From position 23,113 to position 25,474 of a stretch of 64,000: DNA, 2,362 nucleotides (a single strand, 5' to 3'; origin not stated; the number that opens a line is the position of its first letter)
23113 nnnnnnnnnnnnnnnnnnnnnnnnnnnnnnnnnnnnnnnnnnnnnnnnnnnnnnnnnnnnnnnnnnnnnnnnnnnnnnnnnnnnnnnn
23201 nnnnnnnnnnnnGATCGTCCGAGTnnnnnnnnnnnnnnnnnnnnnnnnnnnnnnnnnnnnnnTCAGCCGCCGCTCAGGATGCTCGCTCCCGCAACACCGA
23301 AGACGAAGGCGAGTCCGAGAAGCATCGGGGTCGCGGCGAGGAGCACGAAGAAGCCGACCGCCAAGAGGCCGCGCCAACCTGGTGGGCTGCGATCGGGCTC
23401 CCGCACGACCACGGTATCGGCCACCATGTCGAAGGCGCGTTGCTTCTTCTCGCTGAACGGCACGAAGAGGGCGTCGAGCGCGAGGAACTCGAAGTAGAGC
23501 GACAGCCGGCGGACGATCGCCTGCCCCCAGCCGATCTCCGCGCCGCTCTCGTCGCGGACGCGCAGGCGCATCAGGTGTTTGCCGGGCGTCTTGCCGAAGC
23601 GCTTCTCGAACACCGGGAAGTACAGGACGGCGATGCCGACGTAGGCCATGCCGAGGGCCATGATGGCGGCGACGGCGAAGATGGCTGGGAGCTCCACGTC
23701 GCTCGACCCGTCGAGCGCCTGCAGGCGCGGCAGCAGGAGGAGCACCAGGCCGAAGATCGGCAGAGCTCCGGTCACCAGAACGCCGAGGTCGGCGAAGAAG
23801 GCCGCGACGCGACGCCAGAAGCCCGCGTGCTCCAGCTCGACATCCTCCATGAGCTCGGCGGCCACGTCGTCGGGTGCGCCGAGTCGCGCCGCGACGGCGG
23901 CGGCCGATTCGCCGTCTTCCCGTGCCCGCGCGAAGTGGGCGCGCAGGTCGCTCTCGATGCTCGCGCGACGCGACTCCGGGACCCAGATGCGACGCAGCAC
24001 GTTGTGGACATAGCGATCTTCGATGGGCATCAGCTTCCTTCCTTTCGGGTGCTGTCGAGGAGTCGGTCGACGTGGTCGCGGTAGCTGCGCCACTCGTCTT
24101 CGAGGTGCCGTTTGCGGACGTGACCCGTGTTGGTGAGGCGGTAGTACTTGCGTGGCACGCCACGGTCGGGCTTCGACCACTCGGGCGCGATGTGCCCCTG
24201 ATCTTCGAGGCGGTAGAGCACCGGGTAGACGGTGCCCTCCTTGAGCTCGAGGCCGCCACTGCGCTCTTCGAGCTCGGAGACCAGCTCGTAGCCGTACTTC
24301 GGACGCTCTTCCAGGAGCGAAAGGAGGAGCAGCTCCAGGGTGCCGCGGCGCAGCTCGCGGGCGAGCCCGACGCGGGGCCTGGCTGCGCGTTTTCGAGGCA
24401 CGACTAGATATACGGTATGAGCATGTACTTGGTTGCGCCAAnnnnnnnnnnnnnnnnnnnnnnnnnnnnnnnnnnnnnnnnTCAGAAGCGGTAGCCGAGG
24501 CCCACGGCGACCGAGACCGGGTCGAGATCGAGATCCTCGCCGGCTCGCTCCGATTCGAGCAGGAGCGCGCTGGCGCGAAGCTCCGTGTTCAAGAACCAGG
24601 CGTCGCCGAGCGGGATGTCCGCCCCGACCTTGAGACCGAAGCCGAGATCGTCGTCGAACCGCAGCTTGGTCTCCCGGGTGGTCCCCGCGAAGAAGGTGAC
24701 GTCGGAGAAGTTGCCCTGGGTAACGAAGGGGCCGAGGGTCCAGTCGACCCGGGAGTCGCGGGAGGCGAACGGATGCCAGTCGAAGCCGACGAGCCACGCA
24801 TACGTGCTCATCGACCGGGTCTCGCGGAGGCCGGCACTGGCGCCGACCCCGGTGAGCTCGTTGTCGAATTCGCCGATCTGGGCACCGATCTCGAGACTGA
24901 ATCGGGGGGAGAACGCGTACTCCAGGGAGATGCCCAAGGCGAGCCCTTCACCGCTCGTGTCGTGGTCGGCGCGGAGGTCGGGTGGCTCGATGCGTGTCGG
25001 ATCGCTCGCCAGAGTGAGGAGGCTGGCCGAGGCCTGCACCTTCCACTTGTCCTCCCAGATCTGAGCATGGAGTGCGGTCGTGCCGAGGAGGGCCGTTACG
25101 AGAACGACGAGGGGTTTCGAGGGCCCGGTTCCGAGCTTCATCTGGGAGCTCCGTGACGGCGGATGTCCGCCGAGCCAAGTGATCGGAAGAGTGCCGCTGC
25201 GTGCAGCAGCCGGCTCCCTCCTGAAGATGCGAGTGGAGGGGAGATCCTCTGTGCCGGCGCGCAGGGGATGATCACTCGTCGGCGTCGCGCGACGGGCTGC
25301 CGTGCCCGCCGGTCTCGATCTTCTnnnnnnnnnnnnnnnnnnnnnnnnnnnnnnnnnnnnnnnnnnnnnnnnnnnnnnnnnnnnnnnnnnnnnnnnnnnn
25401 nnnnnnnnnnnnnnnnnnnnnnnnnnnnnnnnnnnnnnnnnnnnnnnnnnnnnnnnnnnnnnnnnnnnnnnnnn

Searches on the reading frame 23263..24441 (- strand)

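Call 80: search_protein_families(library=pfam, max_evalue=0.0001, proteins=[window:23263-24441:-])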
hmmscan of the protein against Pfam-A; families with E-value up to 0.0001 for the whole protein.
window:23263-24441:- (392 aa): 2 families
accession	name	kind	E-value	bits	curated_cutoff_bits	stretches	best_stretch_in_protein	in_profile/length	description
PF06271.18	RDD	-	2.4e-21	76.9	24.1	1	206-341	2-136/137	RDD family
PF22564.2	HAAS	-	1.2e-08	35.6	27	1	144-196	2-55/55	HAAS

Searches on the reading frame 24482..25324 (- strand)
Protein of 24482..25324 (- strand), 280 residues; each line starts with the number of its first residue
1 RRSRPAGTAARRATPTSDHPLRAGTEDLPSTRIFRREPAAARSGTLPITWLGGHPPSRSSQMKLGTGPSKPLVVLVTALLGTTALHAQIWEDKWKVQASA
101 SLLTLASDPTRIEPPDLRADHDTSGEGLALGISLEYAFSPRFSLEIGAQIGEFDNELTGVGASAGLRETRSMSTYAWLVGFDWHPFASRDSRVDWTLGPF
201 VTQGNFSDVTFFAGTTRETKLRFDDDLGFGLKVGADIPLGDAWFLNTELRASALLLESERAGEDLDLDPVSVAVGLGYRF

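Call 38: search_protein_families(library=pfam, max_evalue=0.00001, proteins=[window:24482-25324:-])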
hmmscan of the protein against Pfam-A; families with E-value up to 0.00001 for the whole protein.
window:24482-25324:- (280 aa): 2 families
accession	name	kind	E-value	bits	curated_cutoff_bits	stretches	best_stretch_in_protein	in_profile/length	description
PF03922.20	OmpW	-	6.9e-10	39.6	24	1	125-280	37-195/195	OmpW family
PF13505.12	OMP_b-brl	-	2e-09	38.3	28.7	1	74-280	3-175/175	Outer membrane protein beta-barrel domain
